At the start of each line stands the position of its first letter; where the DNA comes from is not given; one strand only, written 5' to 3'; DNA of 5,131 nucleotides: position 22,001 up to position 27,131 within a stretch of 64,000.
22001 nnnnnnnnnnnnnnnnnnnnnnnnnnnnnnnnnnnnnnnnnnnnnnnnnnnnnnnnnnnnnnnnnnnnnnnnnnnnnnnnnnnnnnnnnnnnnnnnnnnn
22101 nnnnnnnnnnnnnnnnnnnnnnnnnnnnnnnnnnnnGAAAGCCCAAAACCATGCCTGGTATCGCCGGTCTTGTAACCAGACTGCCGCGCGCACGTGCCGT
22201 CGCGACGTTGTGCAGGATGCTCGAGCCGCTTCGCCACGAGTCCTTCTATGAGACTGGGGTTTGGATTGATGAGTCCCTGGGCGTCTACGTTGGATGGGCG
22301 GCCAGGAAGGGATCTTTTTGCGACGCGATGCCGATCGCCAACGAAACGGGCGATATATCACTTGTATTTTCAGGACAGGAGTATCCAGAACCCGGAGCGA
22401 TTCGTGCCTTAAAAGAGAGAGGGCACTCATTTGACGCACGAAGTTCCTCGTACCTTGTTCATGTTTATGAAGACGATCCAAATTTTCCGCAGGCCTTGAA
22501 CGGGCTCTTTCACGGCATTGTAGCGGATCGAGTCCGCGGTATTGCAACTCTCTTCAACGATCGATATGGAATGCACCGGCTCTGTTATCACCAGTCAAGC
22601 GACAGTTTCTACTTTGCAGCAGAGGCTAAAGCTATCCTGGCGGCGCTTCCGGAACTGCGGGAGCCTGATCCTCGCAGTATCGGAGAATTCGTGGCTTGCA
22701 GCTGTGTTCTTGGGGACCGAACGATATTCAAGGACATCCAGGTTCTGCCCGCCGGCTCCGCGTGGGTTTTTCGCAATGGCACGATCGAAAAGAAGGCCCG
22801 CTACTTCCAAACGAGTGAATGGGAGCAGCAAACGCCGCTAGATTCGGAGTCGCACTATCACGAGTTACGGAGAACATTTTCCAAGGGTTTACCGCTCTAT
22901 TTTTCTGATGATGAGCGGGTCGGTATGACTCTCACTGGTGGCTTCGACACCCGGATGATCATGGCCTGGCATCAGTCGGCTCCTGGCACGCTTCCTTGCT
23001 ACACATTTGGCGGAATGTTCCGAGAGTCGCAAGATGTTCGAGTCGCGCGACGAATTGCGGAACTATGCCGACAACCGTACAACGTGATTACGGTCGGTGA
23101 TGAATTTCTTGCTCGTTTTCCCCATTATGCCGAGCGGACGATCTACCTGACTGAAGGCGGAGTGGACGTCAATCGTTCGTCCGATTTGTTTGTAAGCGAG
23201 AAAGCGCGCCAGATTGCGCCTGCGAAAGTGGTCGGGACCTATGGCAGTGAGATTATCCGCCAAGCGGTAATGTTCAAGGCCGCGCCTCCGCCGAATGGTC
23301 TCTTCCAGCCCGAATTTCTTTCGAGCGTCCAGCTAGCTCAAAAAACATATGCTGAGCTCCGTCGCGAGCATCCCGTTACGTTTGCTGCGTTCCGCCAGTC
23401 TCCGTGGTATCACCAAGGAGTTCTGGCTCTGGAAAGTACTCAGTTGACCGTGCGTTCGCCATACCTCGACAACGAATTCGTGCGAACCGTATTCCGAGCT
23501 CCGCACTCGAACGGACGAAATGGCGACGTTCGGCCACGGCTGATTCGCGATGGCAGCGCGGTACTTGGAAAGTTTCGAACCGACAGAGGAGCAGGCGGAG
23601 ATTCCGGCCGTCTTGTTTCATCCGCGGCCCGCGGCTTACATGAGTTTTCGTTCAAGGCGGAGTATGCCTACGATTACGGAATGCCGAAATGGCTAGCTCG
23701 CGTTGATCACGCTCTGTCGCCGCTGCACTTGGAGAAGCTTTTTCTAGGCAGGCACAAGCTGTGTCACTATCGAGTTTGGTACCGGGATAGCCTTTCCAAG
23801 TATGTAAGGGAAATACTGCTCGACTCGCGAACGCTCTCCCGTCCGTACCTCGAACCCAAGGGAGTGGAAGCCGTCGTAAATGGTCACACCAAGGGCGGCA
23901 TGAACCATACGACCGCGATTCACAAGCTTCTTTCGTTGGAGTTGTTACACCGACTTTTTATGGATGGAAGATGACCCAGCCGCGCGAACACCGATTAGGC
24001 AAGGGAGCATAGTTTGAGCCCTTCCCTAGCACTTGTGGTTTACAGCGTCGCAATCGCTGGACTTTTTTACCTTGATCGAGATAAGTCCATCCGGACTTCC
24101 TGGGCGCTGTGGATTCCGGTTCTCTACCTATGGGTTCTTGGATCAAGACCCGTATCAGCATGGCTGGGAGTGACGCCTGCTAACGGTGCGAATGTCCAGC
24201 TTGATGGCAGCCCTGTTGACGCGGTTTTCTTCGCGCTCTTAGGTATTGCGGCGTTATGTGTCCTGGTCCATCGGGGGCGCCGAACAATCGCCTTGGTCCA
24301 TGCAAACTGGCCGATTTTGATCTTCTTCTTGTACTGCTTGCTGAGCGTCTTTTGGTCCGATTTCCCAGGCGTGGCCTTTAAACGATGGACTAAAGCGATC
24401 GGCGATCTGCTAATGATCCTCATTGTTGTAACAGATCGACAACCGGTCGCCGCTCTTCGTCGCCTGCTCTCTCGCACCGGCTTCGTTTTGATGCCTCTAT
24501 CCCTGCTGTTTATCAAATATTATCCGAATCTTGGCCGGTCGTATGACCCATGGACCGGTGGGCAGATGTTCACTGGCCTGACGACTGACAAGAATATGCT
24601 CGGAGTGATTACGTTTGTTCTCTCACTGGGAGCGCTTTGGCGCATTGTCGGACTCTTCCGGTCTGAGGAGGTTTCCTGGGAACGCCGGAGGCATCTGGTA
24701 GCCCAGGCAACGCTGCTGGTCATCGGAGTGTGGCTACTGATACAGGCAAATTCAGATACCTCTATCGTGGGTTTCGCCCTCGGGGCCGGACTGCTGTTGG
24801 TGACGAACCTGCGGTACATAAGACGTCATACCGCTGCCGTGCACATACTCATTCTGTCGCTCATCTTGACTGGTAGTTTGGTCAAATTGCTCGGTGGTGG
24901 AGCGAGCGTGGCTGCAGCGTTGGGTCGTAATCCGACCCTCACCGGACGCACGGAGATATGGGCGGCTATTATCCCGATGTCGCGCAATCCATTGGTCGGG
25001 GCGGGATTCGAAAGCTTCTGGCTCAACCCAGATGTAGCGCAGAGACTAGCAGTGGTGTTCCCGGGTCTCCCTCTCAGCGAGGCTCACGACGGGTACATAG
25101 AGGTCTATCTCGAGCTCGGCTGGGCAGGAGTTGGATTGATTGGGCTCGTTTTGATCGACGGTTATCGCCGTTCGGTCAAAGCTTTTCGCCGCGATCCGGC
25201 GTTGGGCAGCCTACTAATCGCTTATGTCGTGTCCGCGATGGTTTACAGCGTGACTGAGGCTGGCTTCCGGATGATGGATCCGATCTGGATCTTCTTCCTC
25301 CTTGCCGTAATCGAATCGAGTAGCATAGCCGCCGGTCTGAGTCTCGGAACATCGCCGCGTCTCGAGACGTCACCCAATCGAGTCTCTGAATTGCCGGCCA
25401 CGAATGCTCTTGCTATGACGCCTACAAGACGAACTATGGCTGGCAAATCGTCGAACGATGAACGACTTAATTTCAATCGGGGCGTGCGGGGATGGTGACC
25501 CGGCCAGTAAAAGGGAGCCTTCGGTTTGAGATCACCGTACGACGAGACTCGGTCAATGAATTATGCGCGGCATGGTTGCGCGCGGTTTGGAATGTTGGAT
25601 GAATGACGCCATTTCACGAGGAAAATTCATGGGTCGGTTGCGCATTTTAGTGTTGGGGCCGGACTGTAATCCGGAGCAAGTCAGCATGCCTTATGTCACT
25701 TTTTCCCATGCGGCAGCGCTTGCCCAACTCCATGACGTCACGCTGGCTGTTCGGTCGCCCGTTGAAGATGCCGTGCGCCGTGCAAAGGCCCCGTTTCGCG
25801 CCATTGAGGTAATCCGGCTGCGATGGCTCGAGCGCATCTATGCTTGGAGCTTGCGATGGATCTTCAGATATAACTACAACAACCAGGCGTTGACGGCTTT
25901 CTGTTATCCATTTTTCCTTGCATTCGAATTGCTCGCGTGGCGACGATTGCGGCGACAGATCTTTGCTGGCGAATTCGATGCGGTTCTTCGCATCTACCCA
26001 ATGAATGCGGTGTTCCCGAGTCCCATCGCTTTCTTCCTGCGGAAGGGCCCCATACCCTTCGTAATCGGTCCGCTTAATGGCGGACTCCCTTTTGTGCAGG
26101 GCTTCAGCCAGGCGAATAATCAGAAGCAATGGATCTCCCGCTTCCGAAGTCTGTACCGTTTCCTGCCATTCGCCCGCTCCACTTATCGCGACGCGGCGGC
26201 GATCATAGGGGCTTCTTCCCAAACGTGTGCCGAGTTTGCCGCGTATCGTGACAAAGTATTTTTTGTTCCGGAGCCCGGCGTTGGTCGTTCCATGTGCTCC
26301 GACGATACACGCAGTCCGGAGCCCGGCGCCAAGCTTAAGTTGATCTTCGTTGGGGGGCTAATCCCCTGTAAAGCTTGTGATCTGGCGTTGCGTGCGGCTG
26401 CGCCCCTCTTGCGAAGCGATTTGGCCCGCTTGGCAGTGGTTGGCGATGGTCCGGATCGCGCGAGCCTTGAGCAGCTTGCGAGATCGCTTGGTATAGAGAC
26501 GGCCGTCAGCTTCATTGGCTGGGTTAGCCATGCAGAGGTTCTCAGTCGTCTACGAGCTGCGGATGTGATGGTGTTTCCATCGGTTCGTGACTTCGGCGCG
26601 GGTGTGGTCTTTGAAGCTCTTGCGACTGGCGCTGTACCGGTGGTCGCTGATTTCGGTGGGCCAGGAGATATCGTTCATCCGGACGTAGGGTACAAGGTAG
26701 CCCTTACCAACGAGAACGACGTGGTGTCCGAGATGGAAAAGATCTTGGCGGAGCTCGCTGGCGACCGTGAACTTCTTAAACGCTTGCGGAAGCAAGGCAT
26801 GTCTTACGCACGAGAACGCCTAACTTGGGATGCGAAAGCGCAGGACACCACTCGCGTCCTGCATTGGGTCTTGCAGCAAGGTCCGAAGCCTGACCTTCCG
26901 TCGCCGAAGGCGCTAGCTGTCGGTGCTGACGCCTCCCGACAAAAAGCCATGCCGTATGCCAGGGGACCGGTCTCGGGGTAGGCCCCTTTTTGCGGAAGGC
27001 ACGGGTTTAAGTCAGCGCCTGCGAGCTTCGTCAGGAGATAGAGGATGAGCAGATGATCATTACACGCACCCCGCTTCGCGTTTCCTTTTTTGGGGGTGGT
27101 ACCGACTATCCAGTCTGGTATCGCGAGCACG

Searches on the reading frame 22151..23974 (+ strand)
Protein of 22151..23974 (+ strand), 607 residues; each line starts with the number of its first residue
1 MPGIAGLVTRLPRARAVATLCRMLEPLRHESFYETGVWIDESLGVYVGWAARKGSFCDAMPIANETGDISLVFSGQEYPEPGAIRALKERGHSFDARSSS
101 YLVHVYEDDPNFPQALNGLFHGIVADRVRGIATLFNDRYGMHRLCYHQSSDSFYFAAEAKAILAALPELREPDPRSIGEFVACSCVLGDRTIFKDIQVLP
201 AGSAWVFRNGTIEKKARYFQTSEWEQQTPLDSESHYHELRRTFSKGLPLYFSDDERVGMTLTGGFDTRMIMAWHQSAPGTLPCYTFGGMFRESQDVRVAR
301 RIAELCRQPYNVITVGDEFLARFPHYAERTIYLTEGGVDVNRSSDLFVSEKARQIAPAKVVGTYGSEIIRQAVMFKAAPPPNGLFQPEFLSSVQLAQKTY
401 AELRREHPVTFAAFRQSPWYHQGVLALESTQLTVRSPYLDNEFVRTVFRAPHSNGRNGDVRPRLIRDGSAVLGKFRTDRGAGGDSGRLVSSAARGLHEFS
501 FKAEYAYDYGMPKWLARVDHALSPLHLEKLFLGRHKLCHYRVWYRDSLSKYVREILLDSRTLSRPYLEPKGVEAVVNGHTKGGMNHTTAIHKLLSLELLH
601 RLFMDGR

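Call 73: search_protein_families(library=pfam, proteins=[window:22151-23974:+], max_evalue=0.000001)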
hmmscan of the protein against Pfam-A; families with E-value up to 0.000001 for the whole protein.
window:22151-23974:+ (607 aa): 2 families
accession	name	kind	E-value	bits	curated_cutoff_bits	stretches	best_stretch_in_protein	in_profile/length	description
PF00733.27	Asn_synthase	-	1.4e-12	48.4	21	0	252-454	15-257/354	Asparagine synthase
PF13537.11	GATase_7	-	1.5e-12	48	25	1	59-164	13-123/123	Glutamine amidotransferase domain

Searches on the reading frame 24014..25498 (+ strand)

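Call 73: search_protein_families(library=pfam, proteins=[window:24014-25498:+], max_evalue=0.000001)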
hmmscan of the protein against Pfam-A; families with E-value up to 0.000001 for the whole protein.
window:24014-25498:+ (494 aa): 1 family
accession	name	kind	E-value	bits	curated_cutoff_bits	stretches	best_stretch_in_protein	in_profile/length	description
PF04932.20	Wzy_C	-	4.2e-11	43.3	31.7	1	234-375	2-147/149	O-Antigen ligase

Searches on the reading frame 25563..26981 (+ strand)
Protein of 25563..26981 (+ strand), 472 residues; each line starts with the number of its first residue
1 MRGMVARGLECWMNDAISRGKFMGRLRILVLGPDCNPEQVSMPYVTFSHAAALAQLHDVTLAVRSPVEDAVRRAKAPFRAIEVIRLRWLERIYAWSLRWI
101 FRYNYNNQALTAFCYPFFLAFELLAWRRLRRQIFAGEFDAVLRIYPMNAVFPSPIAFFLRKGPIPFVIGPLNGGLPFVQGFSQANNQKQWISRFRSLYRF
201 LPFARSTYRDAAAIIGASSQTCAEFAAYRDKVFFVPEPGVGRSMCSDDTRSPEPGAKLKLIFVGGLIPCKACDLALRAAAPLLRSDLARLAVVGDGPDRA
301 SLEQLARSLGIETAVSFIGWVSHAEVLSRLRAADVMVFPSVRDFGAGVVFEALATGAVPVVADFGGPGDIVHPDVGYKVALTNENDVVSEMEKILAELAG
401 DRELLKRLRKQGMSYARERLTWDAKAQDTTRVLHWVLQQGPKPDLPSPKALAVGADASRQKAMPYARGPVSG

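Call 73: search_protein_families(library=pfam, proteins=[window:25563-26981:+], max_evalue=0.000001)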
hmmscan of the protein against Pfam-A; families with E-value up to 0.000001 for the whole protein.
window:25563-26981:+ (472 aa): 2 families
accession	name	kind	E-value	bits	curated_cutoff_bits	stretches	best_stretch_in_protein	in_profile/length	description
PF00534.26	Glycos_transf_1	-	3.6e-23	82.4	26.4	1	251-412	9-169/172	Glycosyl transferases group 1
PF13692.12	Glyco_trans_1_4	-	1.6e-21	77.5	27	1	259-396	3-141/142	Glycosyl transferases group 1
